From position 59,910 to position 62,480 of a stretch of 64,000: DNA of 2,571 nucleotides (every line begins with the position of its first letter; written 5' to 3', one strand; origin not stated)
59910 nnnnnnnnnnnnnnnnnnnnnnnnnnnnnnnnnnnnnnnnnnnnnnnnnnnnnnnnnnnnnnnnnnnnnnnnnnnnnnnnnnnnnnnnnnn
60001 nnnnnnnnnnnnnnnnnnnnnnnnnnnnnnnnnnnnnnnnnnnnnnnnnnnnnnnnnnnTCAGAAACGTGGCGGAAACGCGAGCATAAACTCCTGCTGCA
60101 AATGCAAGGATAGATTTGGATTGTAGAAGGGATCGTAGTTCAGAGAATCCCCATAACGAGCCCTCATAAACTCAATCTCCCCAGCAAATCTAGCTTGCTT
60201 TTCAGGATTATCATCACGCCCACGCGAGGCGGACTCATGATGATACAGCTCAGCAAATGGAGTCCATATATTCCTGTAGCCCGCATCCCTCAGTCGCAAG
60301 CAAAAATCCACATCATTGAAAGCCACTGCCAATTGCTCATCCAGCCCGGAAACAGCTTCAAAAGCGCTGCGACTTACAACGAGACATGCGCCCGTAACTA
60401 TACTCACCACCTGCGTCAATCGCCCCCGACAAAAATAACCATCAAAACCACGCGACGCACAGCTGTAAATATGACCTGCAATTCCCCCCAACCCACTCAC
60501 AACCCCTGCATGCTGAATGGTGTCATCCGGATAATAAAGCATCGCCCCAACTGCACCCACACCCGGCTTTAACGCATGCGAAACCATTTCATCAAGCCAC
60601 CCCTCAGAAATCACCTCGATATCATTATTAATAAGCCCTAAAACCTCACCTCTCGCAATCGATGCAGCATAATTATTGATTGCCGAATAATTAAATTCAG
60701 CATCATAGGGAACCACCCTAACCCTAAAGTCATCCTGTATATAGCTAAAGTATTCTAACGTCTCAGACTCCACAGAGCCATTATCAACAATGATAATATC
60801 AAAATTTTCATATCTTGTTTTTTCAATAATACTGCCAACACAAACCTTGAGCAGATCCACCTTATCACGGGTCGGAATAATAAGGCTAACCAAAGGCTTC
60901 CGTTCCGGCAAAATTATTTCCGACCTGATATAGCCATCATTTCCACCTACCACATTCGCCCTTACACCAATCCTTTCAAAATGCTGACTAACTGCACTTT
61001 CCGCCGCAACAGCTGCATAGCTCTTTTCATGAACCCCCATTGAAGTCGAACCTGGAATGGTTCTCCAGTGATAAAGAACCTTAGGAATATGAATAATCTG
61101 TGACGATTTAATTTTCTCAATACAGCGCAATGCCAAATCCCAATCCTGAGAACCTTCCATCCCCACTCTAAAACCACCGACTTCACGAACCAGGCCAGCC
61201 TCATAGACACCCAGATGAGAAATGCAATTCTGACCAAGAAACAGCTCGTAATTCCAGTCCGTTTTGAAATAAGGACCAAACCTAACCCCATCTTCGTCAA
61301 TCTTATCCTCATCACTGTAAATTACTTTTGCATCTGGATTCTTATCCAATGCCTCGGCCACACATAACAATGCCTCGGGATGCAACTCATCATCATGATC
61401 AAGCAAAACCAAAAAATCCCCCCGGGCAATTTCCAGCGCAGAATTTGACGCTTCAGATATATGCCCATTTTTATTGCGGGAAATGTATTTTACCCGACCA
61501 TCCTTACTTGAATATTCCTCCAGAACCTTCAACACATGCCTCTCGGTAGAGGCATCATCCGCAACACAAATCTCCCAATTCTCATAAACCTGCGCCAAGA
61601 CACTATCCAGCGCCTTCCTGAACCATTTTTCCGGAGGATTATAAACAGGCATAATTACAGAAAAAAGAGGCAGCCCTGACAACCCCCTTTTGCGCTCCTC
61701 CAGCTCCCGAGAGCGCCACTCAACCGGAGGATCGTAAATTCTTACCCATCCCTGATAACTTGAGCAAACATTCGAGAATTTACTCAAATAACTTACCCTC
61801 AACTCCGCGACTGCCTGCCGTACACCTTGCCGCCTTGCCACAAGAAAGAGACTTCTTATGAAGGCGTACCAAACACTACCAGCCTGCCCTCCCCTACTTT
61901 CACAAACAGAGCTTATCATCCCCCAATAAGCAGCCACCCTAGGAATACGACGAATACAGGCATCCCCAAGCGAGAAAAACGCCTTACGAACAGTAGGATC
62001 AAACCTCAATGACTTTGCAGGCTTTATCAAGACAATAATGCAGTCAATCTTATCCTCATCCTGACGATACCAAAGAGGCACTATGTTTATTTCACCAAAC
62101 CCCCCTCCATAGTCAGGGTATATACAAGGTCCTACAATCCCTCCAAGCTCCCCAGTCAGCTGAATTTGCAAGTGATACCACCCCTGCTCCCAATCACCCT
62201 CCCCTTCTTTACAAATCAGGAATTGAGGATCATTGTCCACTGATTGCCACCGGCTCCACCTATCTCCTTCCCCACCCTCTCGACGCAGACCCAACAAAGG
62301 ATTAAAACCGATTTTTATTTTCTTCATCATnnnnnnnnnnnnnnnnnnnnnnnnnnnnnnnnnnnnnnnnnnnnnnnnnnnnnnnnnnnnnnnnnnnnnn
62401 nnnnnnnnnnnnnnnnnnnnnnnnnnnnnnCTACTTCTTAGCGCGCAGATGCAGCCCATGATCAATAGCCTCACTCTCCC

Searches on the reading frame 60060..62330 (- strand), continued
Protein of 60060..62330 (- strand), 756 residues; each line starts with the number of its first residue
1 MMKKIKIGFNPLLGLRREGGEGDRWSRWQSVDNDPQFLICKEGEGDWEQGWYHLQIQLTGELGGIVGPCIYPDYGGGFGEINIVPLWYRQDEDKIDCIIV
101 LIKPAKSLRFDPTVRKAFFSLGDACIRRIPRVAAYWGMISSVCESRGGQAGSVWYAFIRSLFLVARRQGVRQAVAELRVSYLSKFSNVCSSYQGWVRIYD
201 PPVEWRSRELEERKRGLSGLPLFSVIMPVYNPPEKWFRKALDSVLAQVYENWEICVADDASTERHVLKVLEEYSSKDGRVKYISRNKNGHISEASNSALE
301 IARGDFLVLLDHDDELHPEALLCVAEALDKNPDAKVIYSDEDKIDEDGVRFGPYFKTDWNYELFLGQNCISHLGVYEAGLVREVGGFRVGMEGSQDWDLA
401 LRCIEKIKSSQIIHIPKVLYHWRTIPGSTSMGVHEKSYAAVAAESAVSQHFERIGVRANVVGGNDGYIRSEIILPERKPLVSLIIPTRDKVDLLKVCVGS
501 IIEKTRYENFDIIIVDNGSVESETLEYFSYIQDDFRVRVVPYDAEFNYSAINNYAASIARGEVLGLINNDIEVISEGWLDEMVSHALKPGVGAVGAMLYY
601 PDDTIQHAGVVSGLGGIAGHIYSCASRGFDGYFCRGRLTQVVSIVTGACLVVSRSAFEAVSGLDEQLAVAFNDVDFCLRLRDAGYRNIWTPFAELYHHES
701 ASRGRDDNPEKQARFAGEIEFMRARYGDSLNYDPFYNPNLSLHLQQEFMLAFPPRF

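Call 83: predict_structure(alignment_id=A1)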
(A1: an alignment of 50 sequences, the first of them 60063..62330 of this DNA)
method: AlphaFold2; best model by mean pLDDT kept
length: 756 residues; sequences in the alignment: 50
mean_pLDDT: 87.4   pTM: 0.81
mean pLDDT of the five models: 87.4, 87.0, 84.7, 82.6, 81.6
residues with pLDDT >= 90: 425; 70-90: 263; 50-70: 59; < 50: 9
segments of 3 or more residues with pLDDT < 50: 701-705
pLDDT, mean of each block of 10 residues (from residue 1): 81 81 75 86 83 92 82 64 79 88 89 86 92 90 73 85 90 86 65 75 80 92 97 93 96 98 97 98 95 95 97 92 97 96 82 85 90 91 93 85 95 92 68 64 91 94 84 94 93 95 97 95 95 95 93 97 96 95 95 95 89 78 88 88 88 97 91 93 94 87 59 85 80 77 62 60
secondary structure, 60 per line:
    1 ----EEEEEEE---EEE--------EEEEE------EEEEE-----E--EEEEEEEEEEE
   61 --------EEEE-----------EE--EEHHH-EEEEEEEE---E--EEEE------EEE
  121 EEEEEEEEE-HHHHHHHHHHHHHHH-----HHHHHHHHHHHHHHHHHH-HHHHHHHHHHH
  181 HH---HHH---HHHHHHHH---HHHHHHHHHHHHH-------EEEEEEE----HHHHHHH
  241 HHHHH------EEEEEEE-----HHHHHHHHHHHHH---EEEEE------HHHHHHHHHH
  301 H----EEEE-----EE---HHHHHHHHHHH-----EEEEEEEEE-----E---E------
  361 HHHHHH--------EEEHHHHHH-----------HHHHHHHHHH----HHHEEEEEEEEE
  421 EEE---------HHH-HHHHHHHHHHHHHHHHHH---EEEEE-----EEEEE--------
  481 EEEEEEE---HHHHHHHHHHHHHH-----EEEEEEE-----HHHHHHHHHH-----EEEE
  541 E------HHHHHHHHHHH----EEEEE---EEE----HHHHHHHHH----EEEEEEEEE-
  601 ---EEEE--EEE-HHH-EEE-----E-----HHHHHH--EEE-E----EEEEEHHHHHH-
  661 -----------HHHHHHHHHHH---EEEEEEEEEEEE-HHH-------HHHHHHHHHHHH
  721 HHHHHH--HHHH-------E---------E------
elements in order (helices of 4 or more, strands of 3 or more residues): E5-11 E15-17 E26-30 E37-41 E50-60 E69-72 E94-101 E108-111 E118-129 H131-145 H151-168 H170-182 H192-199 H203-215 E223-229 H234-245 E252-258 H264-276 E280-284 H291-301 E306-309 H320-330 E336-344 H361-366 E375-377 H378-383 H395-404 E412-423 H437-454 E458-462 E468-472 E481-487 H491-504 E510-516 H522-531 E537-541 H548-558 E563-567 E571-573 H578-586 E591-599 E604-607 E610-612 E618-620 H632-637 E640-642 E649-653 H654-659 H672-682 E686-697 H709-726 H729-732
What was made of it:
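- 60060..62330 (-): GT756, a bifunctional polymerase-type glycosyltransferase made of a beta-sandwich, a helical bundle and two GT-A (GT2) domains. It has low GC (45.8%) and is strain-variable. It is not a sulfotransferase. AlphaFold model with pLDDT 87 (call 83).
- Tried and rejected: The model shows a beta-sandwich plus helical bundle (call 83).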

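Call 85: fold_search(model_id=the predicted structure, library=pdb)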
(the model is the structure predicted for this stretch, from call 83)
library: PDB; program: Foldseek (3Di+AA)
matches with E <= 10: 1733; with E <= 0.001: 561
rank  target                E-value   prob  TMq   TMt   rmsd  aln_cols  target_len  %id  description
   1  8viw_A                2.1e-22  1.00  0.25  0.33  22.6       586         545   16  Cryo-EM structure of heparosan synthase 2 from Pasteurella multocida with polysaccharide in the GlcNAc-T active site (released 2024-07-24)
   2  8vh8_D                7.1e-22  1.00  0.26  0.37  22.6       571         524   16  Crystal structure of heparosan synthase 2 from Pasteurella multocida at 2.85 A (released 2024-09-04)
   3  8vh8_A                8.9e-22  1.00  0.25  0.35  22.5       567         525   16  Crystal structure of heparosan synthase 2 from Pasteurella multocida at 2.85 A (released 2024-09-04)
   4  2z87_B                1.4e-21  1.00  0.25  0.31  16.4       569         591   15  Crystal structure of chondroitin polymerase from Escherichia coli strain K4 (K4CP) complexed with UDP-GalNAc and UDP (released 2008-09-16)
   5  8vh8_B                2.2e-21  1.00  0.25  0.35  22.7       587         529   15  Crystal structure of heparosan synthase 2 from Pasteurella multocida at 2.85 A (released 2024-09-04)
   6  8vh7_B                2.9e-21  1.00  0.25  0.36  22.6       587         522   16  Crystal structure of heparosan synthase 2 from Pasteurella multocida at 1.98 A (released 2024-07-24)
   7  8vh7_A                3.3e-21  1.00  0.26  0.37  22.6       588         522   15  Crystal structure of heparosan synthase 2 from Pasteurella multocida at 1.98 A (released 2024-07-24)
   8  2z86_B                6.4e-21  1.00  0.27  0.33  16.3       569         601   15  Crystal structure of chondroitin polymerase from Escherichia coli strain K4 (K4CP) complexed with UDP-GlcUA and UDP (released 2008-09-16)
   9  2z86_C                8.1e-21  1.00  0.26  0.33  16.2       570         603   14  Crystal structure of chondroitin polymerase from Escherichia coli strain K4 (K4CP) complexed with UDP-GlcUA and UDP (released 2008-09-16)
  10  8vh8_C                4.1e-20  1.00  0.25  0.35  22.5       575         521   16  Crystal structure of heparosan synthase 2 from Pasteurella multocida at 2.85 A (released 2024-09-04)
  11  2z86_D                4.9e-20  1.00  0.26  0.32  16.9       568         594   14  Crystal structure of chondroitin polymerase from Escherichia coli strain K4 (K4CP) complexed with UDP-GlcUA and UDP (released 2008-09-16)
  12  2z87_A                5.5e-20  1.00  0.26  0.32  16.3       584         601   14  Crystal structure of chondroitin polymerase from Escherichia coli strain K4 (K4CP) complexed with UDP-GalNAc and UDP (released 2008-09-16)
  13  2z86_A                4.2e-18  1.00  0.25  0.32  16.0       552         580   15  Crystal structure of chondroitin polymerase from Escherichia coli strain K4 (K4CP) complexed with UDP-GlcUA and UDP (released 2008-09-16)
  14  6p61_C                1.2e-14  1.00  0.24  0.89   2.8       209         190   22  Structure of a Glycosyltransferase from Leptospira borgpetersenii serovar Hardjo-bovis (strain JB197) (released 2019-07-10)
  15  5hea_A                2.8e-14  1.00  0.24  0.62   7.9       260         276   22  CgT structure in hexamer (released 2016-08-31)
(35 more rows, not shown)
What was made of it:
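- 60060..62330 (-): Foldseek top hits are the dual GT-A polymerases PmHS2 and K4CP (call 85).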

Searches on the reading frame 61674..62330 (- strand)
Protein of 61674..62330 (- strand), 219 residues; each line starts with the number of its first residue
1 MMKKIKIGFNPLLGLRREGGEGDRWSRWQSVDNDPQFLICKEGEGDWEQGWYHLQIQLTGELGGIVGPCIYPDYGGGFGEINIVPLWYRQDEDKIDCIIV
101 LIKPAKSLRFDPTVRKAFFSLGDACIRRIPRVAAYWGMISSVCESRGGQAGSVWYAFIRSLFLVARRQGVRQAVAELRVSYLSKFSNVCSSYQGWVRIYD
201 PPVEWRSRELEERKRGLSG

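Call 42: find_homologous_proteins(query=window:61674-62330:-, max_evalue=0.001)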
Query seq(219 aa): 183 candidates shared short words with the query, none scored E <= 0.001.

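Call 64: search_protein_families(library=pfam, proteins=[window:61674-62330:-], max_evalue=1)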
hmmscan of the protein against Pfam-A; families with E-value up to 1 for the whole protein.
seq(219 aa): 0 families
